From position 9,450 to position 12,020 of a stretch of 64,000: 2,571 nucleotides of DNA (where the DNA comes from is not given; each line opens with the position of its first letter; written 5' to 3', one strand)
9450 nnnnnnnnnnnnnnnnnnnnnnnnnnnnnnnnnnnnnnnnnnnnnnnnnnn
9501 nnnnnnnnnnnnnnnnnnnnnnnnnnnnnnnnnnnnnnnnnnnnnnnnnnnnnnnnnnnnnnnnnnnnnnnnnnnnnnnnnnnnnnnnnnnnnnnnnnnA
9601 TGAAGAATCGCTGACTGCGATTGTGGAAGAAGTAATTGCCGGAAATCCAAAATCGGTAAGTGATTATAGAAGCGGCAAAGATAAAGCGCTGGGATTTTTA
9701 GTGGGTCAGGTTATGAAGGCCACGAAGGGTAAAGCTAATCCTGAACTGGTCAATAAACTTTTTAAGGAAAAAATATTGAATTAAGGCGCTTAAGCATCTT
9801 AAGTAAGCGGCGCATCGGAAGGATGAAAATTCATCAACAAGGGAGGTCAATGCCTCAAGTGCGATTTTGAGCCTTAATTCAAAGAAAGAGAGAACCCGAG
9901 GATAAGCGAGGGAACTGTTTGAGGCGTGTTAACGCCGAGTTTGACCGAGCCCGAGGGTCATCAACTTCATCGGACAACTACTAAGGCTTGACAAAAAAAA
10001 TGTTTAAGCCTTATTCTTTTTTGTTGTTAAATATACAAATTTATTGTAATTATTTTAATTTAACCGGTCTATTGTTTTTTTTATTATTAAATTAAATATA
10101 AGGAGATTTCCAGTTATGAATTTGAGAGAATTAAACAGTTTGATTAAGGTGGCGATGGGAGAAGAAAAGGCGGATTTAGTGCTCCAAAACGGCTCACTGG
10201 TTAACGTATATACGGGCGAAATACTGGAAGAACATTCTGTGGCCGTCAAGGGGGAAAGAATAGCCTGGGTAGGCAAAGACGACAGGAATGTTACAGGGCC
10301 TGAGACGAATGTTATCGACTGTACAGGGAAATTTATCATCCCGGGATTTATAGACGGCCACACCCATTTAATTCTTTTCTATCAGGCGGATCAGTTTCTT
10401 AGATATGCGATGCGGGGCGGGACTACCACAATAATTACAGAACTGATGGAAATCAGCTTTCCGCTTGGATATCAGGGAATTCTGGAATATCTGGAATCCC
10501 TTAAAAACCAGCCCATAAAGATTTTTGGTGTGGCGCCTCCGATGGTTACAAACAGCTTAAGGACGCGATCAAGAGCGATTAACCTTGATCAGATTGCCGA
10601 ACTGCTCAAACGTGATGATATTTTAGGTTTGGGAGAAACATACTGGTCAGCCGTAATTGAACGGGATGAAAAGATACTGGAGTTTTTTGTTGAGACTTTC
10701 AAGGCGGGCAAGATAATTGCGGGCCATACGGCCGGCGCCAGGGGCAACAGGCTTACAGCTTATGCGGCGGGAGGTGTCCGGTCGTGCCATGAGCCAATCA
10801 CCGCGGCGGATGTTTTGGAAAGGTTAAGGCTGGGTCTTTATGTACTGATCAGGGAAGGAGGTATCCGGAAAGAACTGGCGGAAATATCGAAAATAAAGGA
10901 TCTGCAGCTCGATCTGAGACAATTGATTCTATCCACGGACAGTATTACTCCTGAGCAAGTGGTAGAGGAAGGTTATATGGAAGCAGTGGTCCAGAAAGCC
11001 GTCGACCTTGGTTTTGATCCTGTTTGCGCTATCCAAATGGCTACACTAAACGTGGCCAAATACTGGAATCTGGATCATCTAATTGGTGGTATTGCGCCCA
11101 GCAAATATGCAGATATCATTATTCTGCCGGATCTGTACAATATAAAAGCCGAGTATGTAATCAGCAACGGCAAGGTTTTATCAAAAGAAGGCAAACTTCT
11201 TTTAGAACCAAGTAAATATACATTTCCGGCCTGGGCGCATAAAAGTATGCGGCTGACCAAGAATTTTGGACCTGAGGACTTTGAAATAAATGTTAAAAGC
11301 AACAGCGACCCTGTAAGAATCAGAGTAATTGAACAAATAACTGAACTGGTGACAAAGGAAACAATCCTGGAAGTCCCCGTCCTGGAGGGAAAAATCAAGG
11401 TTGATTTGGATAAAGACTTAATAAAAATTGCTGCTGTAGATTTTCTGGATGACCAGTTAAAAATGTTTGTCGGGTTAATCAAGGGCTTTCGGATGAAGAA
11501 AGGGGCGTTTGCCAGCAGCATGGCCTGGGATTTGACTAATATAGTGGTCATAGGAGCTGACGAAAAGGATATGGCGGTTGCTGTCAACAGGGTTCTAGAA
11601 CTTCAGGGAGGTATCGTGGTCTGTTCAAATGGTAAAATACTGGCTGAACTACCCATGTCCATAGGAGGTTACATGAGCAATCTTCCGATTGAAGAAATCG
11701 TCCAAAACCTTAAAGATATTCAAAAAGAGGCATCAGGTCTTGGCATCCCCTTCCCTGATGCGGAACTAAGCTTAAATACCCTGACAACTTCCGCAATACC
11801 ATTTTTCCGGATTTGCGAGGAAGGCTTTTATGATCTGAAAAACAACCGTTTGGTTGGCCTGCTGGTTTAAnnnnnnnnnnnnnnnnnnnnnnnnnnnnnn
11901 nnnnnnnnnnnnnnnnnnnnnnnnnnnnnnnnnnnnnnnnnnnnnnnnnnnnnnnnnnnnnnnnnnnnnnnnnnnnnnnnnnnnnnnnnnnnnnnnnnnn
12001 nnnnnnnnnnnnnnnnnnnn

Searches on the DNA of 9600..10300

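Call 16: search_rna_families(source=window, start=9600, end=10300, threshold=evalue, max_evalue=10, show_alignments=1)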
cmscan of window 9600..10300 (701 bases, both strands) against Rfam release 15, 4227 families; matches with E-value up to 10: 3.
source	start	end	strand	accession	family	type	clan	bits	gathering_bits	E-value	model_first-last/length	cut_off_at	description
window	9914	10004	-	RF00310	snoZ165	Gene; snRNA; snoRNA; CD-box;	-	16.3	90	6.4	1-92/92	no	Small nucleolar RNA Z165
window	9882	10084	-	RF01675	CrcZ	Gene; sRNA;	-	14.3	95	0.15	1-398/398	no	Pseudomonas sRNA CrcZ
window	9980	10022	+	RF00489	ctRNA_p42d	Gene; antisense;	-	13.7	50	10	1-46/46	no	ctRNA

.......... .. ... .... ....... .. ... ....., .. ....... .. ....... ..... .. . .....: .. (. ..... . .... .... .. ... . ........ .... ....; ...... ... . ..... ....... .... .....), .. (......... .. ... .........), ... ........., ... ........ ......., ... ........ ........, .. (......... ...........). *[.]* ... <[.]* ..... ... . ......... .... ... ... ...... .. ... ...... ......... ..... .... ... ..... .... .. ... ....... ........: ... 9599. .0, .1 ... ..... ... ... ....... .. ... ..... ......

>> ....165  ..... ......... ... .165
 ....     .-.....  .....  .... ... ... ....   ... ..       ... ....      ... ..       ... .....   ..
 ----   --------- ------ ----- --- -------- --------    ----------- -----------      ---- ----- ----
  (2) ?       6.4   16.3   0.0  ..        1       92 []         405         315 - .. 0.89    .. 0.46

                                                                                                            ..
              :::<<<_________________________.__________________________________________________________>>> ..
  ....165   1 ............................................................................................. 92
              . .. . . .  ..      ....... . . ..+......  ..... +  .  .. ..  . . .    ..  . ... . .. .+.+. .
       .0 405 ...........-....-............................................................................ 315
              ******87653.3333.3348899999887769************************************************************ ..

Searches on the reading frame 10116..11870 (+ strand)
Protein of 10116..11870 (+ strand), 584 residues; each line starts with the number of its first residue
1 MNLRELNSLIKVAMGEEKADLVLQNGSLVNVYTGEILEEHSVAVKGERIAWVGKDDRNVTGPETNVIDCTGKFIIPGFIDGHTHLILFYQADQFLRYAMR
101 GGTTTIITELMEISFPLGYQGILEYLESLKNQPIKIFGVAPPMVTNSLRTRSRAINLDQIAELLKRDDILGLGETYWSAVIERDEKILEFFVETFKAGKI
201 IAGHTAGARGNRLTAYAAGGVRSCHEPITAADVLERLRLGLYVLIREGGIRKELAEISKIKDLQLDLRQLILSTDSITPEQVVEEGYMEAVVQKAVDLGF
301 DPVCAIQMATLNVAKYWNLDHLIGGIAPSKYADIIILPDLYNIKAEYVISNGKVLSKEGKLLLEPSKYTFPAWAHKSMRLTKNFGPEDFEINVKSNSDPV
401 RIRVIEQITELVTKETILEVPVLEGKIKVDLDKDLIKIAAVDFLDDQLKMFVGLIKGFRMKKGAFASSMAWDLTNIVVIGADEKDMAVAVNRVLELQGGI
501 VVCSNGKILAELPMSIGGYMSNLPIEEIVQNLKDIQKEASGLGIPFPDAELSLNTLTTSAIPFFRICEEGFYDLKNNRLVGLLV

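Call 10: search_protein_families(library=pfam, proteins=[window:10116-11870:+])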
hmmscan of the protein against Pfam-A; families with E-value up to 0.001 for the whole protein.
window:10116-11870:+ (584 aa): 3 families
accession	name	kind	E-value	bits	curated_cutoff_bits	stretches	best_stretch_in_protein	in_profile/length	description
PF13382.11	Adenine_deam_C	-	1.1e-47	162.1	27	1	411-577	2-168/169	Adenine deaminase C-terminal domain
PF01979.26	Amidohydro_1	-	4.1e-20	72.7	25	1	73-354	1-344/345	Amidohydrolase family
PF07969.17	Amidohydro_3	-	6.4e-12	46.1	29.7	1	66-98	2-32/472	Amidohydrolase family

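Call 31: find_homologous_proteins(query=window:10116-11870:+, max_evalue=1e-100)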
Query window:10116-11870:+ (584 aa): 2887 proteins with E <= 1e-100 among 8000 candidates; the best 120 are listed.
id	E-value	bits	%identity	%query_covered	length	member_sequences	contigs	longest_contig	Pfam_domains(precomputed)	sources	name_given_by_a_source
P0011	0.0e+0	1186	91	100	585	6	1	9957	PF13382.12,PF07969.18,PF01979.27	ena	-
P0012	0.0e+0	1179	90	100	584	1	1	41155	PF13382.12,PF07969.18,PF01979.27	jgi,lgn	-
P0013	0.0e+0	1179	90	100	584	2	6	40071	PF13382.12,PF07969.18,PF01979.27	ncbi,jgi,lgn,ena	jgi:adenine deaminase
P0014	0.0e+0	1174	89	100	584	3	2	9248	PF13382.12,PF07969.18,PF01979.27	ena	-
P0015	1.7e-275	933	89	81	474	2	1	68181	PF13382.12,PF01979.27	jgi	-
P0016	2.2e-267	906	66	100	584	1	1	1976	PF13382.12,PF07969.18,PF01979.27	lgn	-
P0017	6.9e-263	892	66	100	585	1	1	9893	PF13382.12,PF07969.18,PF01979.27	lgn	-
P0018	2.0e-247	841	64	99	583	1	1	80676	PF13382.12,PF07969.18,PF01979.27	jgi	-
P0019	5.4e-241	819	61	100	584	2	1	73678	PF13382.12,PF07969.18,PF01979.27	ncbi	-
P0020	2.6e-240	817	61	100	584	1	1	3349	PF13382.12,PF07969.18,PF01979.27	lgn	-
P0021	3.5e-238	810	60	100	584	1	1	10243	PF13382.12,PF07969.18,PF01979.27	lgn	-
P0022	1.4e-237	808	61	99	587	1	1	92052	PF13382.12,PF07969.18,PF01979.27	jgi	-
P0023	6.6e-237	806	60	100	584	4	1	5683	PF13382.12,PF07969.18,PF01979.27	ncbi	-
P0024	6.3e-235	799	60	99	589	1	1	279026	PF13382.12,PF07969.18,PF01979.27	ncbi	-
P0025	1.3e-232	792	58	100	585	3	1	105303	PF13382.12,PF07969.18,PF01979.27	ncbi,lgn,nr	ncbi:MAG: adenine deaminase [Firmicutes bacterium]|nr:adenine deaminase [Bacillota bacterium]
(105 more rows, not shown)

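Call 32: find_encoding_contigs(protein=P0013, flank=8000, max_places=3)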
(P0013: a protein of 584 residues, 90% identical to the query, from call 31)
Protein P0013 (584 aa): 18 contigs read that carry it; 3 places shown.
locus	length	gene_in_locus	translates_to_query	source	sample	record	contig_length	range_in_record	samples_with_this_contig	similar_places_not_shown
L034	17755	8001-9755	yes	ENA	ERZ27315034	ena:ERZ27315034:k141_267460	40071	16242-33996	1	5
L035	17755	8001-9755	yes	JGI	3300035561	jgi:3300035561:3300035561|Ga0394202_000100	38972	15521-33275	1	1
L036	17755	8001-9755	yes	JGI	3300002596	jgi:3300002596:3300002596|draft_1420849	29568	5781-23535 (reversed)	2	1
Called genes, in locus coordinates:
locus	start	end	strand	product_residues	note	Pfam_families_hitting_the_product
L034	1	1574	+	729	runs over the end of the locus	PF00580:UvrD-helicase, PF01443:Viral_helicase1 (faint), PF13245:AAA_19, PF13604:AAA_30 (faint), PF13361:UvrD_C, PF13538:UvrD_C_2, PF21196:PcrA_UvrD_tudor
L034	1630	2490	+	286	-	PF10997:Amj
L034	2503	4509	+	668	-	PF22745:Nlig-Ia, PF01653:DNA_ligase_aden, PF03120:OB_DNA_ligase, PF03119:DNA_ligase_ZBD, PF12826:HHH_2, PF14520:HHH_5, PF00533:BRCT, PF12738:PTCB-BRCT, +1 more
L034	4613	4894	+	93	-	PF02686:GatC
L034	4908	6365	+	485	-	PF01425:Amidase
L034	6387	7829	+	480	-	PF02934:GatB_N, PF02637:GatB_Yqey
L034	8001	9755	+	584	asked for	PF01979:Amidohydro_1, PF07969:Amidohydro_3 (weak), PF13382:Adenine_deam_C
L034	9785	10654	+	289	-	PF00941:FAD_binding_5, PF03450:CO_deh_flav_C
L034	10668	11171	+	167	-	PF00111:Fer2 (weak), PF01799:Fer2_2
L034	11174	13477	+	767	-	PF01315:Ald_Xan_dh_C, PF02738:MoCoBD_1, PF20256:MoCoBD_2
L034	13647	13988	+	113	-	PF00126:HTH_1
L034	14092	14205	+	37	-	-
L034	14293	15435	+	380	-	PF13478:XdhC_C, PF02625:XdhC_CoxI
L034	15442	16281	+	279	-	-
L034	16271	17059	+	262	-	PF19842:YqeC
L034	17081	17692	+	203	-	PF01128:IspD, PF02348:CTP_transf_3, PF12804:NTP_transf_3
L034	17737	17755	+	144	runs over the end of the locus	-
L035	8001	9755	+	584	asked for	PF01979:Amidohydro_1, PF07969:Amidohydro_3 (weak), PF13382:Adenine_deam_C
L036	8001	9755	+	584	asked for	PF01979:Amidohydro_1, PF07969:Amidohydro_3 (weak), PF13382:Adenine_deam_C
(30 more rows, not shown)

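Call 33: find_encoding_contigs(protein=P0012, flank=3000, max_places=2)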
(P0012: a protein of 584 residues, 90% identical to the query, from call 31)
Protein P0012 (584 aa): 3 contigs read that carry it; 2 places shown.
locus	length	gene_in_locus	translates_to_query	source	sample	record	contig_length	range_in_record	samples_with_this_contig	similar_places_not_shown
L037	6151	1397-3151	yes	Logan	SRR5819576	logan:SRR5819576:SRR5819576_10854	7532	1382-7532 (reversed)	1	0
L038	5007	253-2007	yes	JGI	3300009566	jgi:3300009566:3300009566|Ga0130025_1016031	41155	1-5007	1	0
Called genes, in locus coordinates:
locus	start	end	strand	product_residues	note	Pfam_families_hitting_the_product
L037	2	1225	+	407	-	?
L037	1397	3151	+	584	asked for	PF01979:Amidohydro_1, PF07969:Amidohydro_3 (faint), PF13382:Adenine_deam_C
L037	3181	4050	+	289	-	PF00941:FAD_binding_5, PF03450:CO_deh_flav_C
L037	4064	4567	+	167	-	PF00111:Fer2 (weak), PF01799:Fer2_2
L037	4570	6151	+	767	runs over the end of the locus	PF01315:Ald_Xan_dh_C, PF02738:MoCoBD_1, PF20256:MoCoBD_2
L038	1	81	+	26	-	?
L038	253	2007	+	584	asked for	PF01979:Amidohydro_1, PF07969:Amidohydro_3 (faint), PF13382:Adenine_deam_C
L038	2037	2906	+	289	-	PF00941:FAD_binding_5, PF03450:CO_deh_flav_C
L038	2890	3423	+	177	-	PF00111:Fer2 (weak), PF01799:Fer2_2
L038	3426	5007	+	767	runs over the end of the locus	PF01315:Ald_Xan_dh_C, PF02738:MoCoBD_1, PF20256:MoCoBD_2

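Call 34: find_encoding_contigs(protein=P0011, flank=3000, max_places=2)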
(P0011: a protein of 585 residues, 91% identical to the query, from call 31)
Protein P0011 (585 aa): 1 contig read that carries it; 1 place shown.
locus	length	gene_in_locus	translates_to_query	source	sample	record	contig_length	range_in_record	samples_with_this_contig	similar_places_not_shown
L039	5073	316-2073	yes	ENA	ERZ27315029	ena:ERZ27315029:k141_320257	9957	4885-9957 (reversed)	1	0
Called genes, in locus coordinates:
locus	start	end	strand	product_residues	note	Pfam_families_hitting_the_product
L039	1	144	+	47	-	?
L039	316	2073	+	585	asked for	PF01979:Amidohydro_1, PF07969:Amidohydro_3 (weak), PF13382:Adenine_deam_C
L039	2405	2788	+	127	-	-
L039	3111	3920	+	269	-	PF01177:Asp_Glu_race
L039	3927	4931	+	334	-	PF06050:HGD-D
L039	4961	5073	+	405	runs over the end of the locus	PF00764:Arginosuc_synth, PF20979:Arginosuc_syn_C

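Call 40: search_protein_families(library=ncbifam, proteins=[window:10116-11870:+], max_evalue=0.01)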
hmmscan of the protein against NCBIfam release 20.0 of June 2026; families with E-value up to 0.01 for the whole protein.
window:10116-11870:+ (584 aa): 53 families (the best 25 are shown)
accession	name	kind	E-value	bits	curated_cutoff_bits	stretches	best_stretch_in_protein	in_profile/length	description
TIGR01178.1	ade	equivalog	2.5e-111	372.9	472.5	1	20-577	1-547/552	adenine deaminase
NF007457.0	PRK10027.1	equivalog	1.3e-73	248.2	768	1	4-582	15-584/588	adenine deaminase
NF051886.1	XaaProDiPepCaul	equivalog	8.7e-16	57.9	500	2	23-88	2-67/398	Xaa-Pro dipeptidase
NF006689.0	PRK09237.1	equivalog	4.1e-13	48.7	371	1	18-107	2-90/383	amidohydrolase/deacetylase family metallohydrolase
NF009060.0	PRK12394.1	equivalog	2.6e-12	46.2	442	1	18-92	2-70/381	metallo-dependent hydrolase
NF006056.0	PRK08204.1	subfamily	1.4e-11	43.9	391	1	21-85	5-67/449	hypothetical protein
TIGR01224.1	hutI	equivalog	2.1e-11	43.3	298.15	1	38-86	2-50/377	imidazolonepropionase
TIGR02033.1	D-hydantoinase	equivalog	5e-11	42.2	393.25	1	22-108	2-90/454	dihydropyrimidinase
NF011990.0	PRK15446.2-6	subfamily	9.3e-11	41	233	1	22-84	4-65/390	alpha-D-ribose 1-methylphosphonate 5-triphosphate diphosphatase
NF006549.0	PRK09045.1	equivalog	9.4e-11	41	540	2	16-85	5-76/444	TRZ/ATZ family hydrolase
TIGR01975.1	isoAsp_dipep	equivalog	1.9e-09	37.2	331.25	2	292-363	315-384/389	beta-aspartyl-peptidase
NF005557.0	PRK07228.1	equivalog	2.5e-09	36.4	522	1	21-86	3-66/445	5'-deoxyadenosine deaminase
NF009686.0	PRK13207.1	subfamily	2e-08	33.4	354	1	14-108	63-158/569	urease subunit alpha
NF006560.0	PRK09061.1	subfamily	4.4e-08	31.9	340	1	8-105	15-104/517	amidohydrolase family protein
NF058538.1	ergo_util_ErtD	equivalog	5.1e-08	32.2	600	1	21-107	3-86/446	hydantoin-5-propionate amidohydrolase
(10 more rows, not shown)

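Call 42: search_protein_families(library=ncbifam, proteins=[L034:9785-10654:+, L034:10668-11171:+, L034:11174-13477:+, L034:13647-13988:+], max_evalue=1e-20)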
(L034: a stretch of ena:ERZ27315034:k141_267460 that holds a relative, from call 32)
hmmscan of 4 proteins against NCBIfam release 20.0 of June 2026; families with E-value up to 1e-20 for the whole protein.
L034:9785-10654:+ (289 aa): 7 families
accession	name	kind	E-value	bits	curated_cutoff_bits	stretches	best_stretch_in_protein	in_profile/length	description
NF043083.1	XdhB_XDHase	equivalog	1.6e-71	240.8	310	1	7-286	6-286/289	xanthine dehydrogenase subunit XdhB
NF041019.1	glyceraldDH_beta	equivalog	4.1e-70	236.2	350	1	1-282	1-279/280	glyceraldehyde dehydrogenase subunit beta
NF007427.0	PRK09971.1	equivalog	2.2e-68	230.6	287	1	7-286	6-286/292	xanthine dehydrogenase FAD-binding subunit XdhB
TIGR02963.1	xanthine_xdhA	equivalog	1.7e-51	175.3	467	1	8-278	195-463/468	xanthine dehydrogenase small subunit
TIGR03195.1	4hydrxCoA_B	equivalog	4e-37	128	404.55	0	3-118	2-115/321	4-hydroxybenzoyl-CoA reductase subunit beta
TIGR03199.1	pucC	equivalog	1.3e-29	103.3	306.05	1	11-269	1-255/264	xanthine dehydrogenase subunit C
TIGR03312.1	Se_sel_red_FAD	hypoth_equivalog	3e-21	75.7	241.5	1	7-274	3-241/257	molybdopterin-dependent oxidoreductase FAD-binding subunit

L034:10668-11171:+ (167 aa): 10 families
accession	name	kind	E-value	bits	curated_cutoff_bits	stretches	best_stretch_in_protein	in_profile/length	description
NF041020.1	glyceraldDH_gamma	equivalog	1.7e-63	213.1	290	1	8-165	6-163/164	glyceraldehyde dehydrogenase subunit gamma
NF043084.2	XdhC_XDHase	equivalog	3.7e-56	188.8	217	1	15-160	3-149/151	xanthine dehydrogenase subunit XdhC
TIGR03193.1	4hydroxCoAred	equivalog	3.9e-54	182.6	257.8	1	15-161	2-148/148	4-hydroxybenzoyl-CoA reductase subunit gamma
TIGR03198.1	pucE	equivalog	7.7e-54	181.3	254.3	1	15-161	4-149/151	xanthine dehydrogenase subunit E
NF045668.1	pterin_aldehy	equivalog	3.2e-51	174.4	1100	1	16-162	4-153/905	molybdopterin-dependent aldehyde oxidoreductase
NF008514.0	PRK11433.1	equivalog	6.8e-47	159.8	322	1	14-164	52-217/218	aldehyde dehydrogenase iron-sulfur subunit PaoA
TIGR03311.1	Se_dep_XDH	equivalog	2.4e-46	158.2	830.45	1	17-163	3-146/848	selenium-dependent xanthine dehydrogenase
NF007387.0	PRK09908.1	equivalog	6.4e-45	152.4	212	1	12-160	6-155/159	xanthine dehydrogenase iron sulfur-binding subunit XdhC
TIGR02963.1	xanthine_xdhA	equivalog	4.1e-40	137.8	467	1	28-163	15-160/468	xanthine dehydrogenase small subunit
TIGR02969.1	mam_aldehyde_ox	subfamily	8.6e-32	109.6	1912.3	1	27-159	16-159/1330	aldehyde oxidase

L034:11174-13477:+ (767 aa): 13 families
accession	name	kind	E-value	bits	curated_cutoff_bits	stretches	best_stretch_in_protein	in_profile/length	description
TIGR03194.1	4hydrxCoA_A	equivalog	0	1036.4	994.55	1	13-755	2-745/746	4-hydroxybenzoyl-CoA reductase subunit alpha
NF043082.1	XdhA_XDHase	equivalog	2e-177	591.6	780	1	8-759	1-755/758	xanthine dehydrogenase subunit XdhA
NF007426.0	PRK09970.1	equivalog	1.3e-171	572.4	916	1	4-757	2-756/761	xanthine dehydrogenase molybdenum-binding subunit XdhA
TIGR03196.1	pucD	equivalog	5.5e-125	418.5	783.65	1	8-752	3-754/763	xanthine dehydrogenase subunit D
NF041018.1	glyceraldDH_alpha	equivalog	1.6e-118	397.1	790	1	7-753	2-741/741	glyceraldehyde dehydrogenase subunit alpha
TIGR03311.1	Se_dep_XDH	equivalog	5e-109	365.6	830.45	1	7-581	161-717/848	selenium-dependent xanthine dehydrogenase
TIGR03313.1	Se_sel_red_Mo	hypoth_equivalog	1.6e-103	347.2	1101.9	2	152-756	352-949/951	molybdopterin-dependent oxidoreductase Mo/Fe-S-binding subunit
NF040766.1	CODH_aero_grp5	exception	4.4e-102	342.6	950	2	6-578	3-591/785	aerobic carbon-monoxide dehydrogenase large subunit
NF045668.1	pterin_aldehy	equivalog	1.3e-93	314.7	1100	1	3-536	170-714/905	molybdopterin-dependent aldehyde oxidoreductase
NF041671.1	peri_hyde_PaoC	equivalog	3.3e-90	303.5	1180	1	4-756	14-731/735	aldehyde oxidoreductase molybdenum-binding subunit PaoC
TIGR02965.1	xanthine_xdhB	equivalog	5e-88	296.1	849.5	1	17-731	10-720/758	xanthine dehydrogenase molybdopterin binding subunit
TIGR02416.1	CO_dehy_Mo_lg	equivalog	3.5e-86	290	991.15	1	22-755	7-770/770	aerobic carbon-monoxide dehydrogenase large subunit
TIGR02969.1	mam_aldehyde_ox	subfamily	1.1e-43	149.1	1912.3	1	8-534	576-1096/1330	aldehyde oxidase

L034:13647-13988:+ (113 aa): 0 families

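Call 44: find_encoding_contigs(protein=P0018, flank=10000, max_places=1)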
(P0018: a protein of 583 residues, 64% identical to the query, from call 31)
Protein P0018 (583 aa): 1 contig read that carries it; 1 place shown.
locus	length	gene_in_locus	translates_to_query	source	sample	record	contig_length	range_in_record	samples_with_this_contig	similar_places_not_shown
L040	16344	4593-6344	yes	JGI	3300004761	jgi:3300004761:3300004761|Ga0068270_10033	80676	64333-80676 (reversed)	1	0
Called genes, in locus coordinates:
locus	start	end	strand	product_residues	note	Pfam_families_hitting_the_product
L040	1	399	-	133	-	?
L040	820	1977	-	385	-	PF04285:DUF444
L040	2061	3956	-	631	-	PF08298:AAA_PrkA, PF06798:PrkA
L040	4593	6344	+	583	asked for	PF01979:Amidohydro_1, PF07969:Amidohydro_3, PF13382:Adenine_deam_C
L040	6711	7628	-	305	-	PF00682:HMGL-like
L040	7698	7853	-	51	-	-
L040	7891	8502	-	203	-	PF09582:AnfO_nitrog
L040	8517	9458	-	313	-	PF04055:Radical_SAM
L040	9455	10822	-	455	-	PF00148:Oxidored_nitro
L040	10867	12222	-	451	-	PF00148:Oxidored_nitro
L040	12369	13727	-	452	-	PF00148:Oxidored_nitro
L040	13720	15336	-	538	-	PF00148:Oxidored_nitro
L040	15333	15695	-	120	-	PF00543:P-II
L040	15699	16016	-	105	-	PF00543:P-II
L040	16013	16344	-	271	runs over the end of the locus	PF00142:Fer4_NifH, PF01656:CbiA, PF10609:ParA (faint), PF13614:AAA_31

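Call 45: find_encoding_contigs(protein=P0017, flank=10000, max_places=1)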
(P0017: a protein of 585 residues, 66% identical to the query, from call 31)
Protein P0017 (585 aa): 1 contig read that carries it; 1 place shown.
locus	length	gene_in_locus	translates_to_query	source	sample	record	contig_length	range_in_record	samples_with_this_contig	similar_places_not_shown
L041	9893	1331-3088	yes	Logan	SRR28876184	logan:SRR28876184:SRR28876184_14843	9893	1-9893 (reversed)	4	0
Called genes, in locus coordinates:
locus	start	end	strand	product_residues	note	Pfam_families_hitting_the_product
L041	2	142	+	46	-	?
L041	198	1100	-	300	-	PF04909:Amidohydro_2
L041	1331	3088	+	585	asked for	PF01979:Amidohydro_1, PF07969:Amidohydro_3, PF13382:Adenine_deam_C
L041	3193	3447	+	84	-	PF02604:PhdYeFM_antitox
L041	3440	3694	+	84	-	PF06769:YoeB_toxin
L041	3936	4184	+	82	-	-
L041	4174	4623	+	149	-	PF01850:PIN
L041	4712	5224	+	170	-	PF01842:ACT, PF13291:ACT_4 (weak), PF22629:ACT_AHAS_ss, PF13710:ACT_5, PF10369:ALS_ss_C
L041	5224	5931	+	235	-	PF07722:Peptidase_C26, PF00117:GATase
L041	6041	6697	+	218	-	PF00376:MerR, PF13411:MerR_1 (weak), PF12728:HTH_17, PF00239:Resolvase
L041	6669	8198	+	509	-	-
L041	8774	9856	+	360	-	PF17792:ThiD2, PF02581:TMP-TENI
